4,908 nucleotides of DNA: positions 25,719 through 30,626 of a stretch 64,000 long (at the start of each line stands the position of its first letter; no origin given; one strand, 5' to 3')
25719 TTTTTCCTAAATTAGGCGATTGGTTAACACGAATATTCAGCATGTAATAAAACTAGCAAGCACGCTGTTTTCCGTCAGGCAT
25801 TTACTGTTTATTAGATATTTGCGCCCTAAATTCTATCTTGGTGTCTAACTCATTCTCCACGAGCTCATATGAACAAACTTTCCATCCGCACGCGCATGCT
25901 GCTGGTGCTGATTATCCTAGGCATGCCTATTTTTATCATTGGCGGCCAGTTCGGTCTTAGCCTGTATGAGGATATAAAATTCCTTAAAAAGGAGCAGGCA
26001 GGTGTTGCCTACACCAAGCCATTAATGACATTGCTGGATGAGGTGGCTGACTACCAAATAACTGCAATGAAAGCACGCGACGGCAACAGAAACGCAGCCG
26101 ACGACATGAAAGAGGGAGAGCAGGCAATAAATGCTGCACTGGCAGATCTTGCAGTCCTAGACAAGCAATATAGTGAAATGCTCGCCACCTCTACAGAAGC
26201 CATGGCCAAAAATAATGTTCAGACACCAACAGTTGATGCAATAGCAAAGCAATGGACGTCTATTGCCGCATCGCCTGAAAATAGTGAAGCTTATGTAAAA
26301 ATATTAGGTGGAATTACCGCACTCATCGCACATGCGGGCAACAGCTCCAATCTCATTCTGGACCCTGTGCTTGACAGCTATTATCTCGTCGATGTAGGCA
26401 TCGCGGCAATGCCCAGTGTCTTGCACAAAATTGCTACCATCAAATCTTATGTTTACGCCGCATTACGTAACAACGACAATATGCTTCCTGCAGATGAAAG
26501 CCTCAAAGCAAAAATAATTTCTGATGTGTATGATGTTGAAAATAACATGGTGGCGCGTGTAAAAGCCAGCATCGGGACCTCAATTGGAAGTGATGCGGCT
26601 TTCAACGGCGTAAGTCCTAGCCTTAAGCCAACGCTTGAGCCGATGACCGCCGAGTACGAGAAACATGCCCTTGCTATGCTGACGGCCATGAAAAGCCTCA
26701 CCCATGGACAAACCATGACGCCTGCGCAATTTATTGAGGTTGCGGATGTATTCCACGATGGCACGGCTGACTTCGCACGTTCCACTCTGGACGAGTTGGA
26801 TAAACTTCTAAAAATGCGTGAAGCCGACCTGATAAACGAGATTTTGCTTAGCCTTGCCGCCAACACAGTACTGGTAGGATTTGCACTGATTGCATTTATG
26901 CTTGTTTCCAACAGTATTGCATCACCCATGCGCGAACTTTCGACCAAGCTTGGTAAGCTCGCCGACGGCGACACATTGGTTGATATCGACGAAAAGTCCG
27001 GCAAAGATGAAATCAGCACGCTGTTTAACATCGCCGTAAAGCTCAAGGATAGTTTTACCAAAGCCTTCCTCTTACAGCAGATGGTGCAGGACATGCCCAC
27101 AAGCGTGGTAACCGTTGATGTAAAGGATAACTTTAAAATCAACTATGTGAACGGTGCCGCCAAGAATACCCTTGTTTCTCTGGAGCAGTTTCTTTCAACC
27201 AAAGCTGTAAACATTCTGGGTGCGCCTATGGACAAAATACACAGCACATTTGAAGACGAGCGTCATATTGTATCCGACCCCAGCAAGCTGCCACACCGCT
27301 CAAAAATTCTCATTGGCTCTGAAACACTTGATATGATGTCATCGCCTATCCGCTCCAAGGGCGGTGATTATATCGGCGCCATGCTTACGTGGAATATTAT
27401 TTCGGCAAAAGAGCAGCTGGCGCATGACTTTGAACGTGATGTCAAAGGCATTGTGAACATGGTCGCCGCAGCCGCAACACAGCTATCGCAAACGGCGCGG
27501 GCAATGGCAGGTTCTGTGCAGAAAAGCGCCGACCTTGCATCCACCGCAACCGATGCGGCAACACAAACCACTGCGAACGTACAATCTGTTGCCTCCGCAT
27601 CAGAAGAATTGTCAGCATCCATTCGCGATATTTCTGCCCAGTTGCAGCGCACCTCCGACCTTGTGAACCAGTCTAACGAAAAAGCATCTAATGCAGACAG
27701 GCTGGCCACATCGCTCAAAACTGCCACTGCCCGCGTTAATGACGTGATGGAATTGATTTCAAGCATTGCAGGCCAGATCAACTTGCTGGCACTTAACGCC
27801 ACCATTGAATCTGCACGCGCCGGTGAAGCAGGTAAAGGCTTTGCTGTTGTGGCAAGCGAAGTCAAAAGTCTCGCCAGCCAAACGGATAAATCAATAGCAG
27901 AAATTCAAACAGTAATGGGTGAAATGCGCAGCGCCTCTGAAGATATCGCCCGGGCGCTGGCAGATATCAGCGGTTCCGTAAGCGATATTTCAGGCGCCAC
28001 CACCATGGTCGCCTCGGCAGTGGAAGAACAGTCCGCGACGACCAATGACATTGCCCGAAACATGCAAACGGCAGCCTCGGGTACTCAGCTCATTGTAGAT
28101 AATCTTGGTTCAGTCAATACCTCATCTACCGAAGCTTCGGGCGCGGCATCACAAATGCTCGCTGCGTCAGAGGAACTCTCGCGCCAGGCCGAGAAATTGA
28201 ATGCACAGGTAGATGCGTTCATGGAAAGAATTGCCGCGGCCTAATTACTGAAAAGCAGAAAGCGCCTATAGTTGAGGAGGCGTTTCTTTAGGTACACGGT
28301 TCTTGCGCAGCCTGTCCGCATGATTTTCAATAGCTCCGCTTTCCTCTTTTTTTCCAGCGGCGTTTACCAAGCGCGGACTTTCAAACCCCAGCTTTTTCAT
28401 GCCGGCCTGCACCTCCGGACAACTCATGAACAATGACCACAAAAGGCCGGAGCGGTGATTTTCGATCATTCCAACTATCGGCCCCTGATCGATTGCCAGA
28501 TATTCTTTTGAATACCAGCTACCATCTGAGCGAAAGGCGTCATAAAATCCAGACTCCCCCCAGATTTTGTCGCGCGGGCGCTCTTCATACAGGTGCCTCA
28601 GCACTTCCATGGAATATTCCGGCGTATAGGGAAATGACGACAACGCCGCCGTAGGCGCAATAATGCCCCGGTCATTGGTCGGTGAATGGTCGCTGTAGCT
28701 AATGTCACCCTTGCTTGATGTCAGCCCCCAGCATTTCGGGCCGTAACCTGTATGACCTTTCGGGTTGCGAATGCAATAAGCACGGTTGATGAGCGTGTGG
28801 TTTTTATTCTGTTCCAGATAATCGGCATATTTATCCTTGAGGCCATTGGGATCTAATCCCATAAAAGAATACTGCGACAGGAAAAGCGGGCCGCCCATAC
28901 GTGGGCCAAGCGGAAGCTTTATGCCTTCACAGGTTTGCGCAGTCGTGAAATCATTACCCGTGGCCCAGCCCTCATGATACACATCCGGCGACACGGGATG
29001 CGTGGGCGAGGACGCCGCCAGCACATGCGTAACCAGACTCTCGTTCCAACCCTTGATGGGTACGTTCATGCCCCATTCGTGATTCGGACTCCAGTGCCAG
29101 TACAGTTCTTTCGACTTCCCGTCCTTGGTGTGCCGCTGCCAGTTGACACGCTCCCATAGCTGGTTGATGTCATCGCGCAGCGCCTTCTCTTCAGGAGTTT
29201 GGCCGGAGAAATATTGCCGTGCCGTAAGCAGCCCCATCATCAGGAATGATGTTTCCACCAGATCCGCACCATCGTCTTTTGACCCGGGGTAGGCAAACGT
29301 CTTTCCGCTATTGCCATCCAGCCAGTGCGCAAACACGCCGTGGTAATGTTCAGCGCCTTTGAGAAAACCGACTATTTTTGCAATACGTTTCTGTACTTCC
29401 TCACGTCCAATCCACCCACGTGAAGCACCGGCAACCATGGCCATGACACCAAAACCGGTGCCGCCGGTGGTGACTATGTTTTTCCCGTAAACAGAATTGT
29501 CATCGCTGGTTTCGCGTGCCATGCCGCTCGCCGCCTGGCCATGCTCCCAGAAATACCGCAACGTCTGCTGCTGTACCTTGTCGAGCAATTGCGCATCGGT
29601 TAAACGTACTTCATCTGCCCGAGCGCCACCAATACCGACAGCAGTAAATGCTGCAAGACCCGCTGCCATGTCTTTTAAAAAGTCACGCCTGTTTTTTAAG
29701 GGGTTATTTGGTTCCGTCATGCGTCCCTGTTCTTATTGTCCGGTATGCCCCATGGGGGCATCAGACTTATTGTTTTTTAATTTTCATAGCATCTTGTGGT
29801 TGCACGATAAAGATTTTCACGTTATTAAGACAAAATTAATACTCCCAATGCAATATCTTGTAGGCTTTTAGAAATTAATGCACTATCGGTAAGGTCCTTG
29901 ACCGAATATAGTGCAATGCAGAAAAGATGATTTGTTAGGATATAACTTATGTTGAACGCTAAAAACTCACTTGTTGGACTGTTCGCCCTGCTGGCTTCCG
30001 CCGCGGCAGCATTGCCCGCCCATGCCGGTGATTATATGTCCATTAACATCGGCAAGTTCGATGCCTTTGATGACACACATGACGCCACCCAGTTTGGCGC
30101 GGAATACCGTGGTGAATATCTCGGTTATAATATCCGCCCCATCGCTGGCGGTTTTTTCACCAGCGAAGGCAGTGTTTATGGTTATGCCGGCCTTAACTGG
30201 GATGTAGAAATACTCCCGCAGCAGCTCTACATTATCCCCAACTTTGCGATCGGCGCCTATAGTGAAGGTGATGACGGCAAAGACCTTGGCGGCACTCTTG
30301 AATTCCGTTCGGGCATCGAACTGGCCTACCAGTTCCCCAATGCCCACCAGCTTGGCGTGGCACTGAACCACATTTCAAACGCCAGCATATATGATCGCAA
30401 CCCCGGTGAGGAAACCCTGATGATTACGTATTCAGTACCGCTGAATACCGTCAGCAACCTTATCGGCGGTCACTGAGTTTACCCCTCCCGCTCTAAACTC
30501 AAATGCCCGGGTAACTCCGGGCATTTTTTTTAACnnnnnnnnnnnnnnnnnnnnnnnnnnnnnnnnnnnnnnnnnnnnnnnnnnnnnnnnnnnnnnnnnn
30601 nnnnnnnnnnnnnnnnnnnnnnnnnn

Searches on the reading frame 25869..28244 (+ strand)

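Call 21: search_protein_families(library=pfam, proteins=[window:25869-28244:+], max_evalue=0.001)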
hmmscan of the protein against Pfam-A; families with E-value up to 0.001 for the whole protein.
window:25869-28244:+ (791 aa): 2 families
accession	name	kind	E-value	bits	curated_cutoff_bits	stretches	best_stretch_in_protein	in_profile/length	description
PF00015.26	MCPsignal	-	7.3e-24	85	34.6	1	600-756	12-168/172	Methyl-accepting chemotaxis protein (MCP) signalling domain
PF00672.30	HAMP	-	4.5e-05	24.1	25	1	345-385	1-40/53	HAMP domain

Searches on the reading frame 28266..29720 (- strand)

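Call 21: search_protein_families(library=pfam, proteins=[window:28266-29720:-], max_evalue=0.001)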
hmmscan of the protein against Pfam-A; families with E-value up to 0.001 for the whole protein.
window:28266-29720:- (484 aa): 1 family
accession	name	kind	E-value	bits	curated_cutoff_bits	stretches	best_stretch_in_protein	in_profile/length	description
PF10091.15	Glycoamylase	-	3.6e-73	246.2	27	1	221-435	3-221/221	Putative glucoamylase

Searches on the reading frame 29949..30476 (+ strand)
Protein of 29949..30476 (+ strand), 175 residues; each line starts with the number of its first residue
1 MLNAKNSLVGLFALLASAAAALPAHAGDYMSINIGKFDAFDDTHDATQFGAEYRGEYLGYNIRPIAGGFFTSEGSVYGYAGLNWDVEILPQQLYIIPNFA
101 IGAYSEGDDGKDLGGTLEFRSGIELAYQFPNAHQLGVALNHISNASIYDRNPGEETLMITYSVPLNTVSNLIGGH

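Call 21: search_protein_families(library=pfam, proteins=[window:29949-30476:+], max_evalue=0.001)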
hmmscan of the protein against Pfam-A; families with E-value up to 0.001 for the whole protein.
window:29949-30476:+ (175 aa): 1 family
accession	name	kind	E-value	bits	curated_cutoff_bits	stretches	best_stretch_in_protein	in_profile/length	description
PF09411.16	PagL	-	4.9e-17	62.8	23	1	75-163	43-135/136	Lipid A 3-O-deacylase (PagL)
